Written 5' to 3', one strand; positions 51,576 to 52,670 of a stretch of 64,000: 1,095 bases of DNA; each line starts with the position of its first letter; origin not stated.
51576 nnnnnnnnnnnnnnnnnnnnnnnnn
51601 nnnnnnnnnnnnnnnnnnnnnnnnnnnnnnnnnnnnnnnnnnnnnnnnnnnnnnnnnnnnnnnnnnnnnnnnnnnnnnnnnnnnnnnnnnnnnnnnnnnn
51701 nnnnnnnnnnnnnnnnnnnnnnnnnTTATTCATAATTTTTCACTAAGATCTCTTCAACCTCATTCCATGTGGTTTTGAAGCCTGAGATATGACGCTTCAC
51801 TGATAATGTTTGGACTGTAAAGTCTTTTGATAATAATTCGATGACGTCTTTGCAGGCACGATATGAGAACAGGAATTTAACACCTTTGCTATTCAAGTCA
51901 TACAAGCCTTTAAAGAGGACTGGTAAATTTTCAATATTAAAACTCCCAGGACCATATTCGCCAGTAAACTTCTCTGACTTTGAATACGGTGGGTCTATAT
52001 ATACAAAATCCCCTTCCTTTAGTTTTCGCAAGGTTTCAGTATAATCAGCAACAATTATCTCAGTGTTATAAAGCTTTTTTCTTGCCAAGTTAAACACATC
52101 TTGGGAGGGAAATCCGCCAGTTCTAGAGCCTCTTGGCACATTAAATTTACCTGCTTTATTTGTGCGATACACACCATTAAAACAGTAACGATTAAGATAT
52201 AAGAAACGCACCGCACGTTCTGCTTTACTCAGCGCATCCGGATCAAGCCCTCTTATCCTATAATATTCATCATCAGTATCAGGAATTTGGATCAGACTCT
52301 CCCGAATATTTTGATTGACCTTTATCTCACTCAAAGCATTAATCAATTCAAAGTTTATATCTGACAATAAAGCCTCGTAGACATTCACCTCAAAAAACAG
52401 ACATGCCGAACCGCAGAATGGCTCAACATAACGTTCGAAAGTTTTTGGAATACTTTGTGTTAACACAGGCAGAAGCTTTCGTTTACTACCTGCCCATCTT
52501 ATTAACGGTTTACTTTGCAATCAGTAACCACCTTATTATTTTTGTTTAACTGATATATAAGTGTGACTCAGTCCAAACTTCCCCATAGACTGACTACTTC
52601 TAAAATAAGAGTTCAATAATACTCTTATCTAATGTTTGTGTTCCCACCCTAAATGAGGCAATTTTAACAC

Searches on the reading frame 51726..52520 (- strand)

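Call 9: search_protein_families(library=ncbifam, proteins=[window:51726-52520:-], max_evalue=1e-10)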
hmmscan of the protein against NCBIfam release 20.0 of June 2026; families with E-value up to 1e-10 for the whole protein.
window:51726-52520:- (264 aa): 2 families
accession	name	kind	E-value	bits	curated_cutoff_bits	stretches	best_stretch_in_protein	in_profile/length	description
TIGR00571.1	dam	subfamily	1.4e-57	195.4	114.85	1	4-262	2-267/267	Dam family site-specific DNA-(adenine-N6)-methyltransferase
NF008152.0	PRK10904.1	equivalog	6.9e-35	120.7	441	1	4-260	5-266/271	adenine-specific DNA-methyltransferase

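Call 57: search_protein_families(library=padloc, proteins=[window:51726-52520:-], max_evalue=0.001)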
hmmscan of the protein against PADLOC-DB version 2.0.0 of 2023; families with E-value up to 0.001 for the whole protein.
window:51726-52520:- (264 aa): 22 families
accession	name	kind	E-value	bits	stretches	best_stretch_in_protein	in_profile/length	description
PDLC03294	MTase_II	-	1.9e-63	212.6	1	2-263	3-271/272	Type II methyltransferase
PDLC03735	oMTase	-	1.1e-52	177.2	1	3-264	7-283/284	orphan methyltransferase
PDLC03729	oMTase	-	1.3e-48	163.9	1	2-259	3-265/275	orphan methyltransferase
PDLC03261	MTase_II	-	1.7e-42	143.5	1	3-247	24-272/643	Type II methyltransferase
PDLC03266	MTase_II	-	7.3e-41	138.5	1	3-261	14-281/285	Type II methyltransferase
PDLC03264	MTase_II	-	1.1e-25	88.5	1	4-262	12-282/306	Type II methyltransferase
PDLC03302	MTase_II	-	3e-23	80.4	1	6-255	362-610/626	Type II methyltransferase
PDLC03247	MTase_II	-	1.8e-22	77.9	1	5-263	4-265/282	Type II methyltransferase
PDLC03383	MTase_II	-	1.9e-21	74.8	2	100-264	139-314/318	Type II methyltransferase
PDLC03344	MTase_II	-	4e-18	63.7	1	1-132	1-139/154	Type II methyltransferase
PDLC03287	MTase_II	-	9.3e-17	59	1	7-264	367-642/646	Type II methyltransferase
PDLC03253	MTase_II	-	8.5e-16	56.4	1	1-190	1-191/253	Type II methyltransferase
PDLC03290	MTase_II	-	1.9e-14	51.7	1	5-225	6-241/292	Type II methyltransferase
PDLC03722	oMTase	-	9.6e-14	49.8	1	7-220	5-211/259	orphan methyltransferase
PDLC03349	MTase_II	-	1.7e-12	45.1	1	101-210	191-303/374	Type II methyltransferase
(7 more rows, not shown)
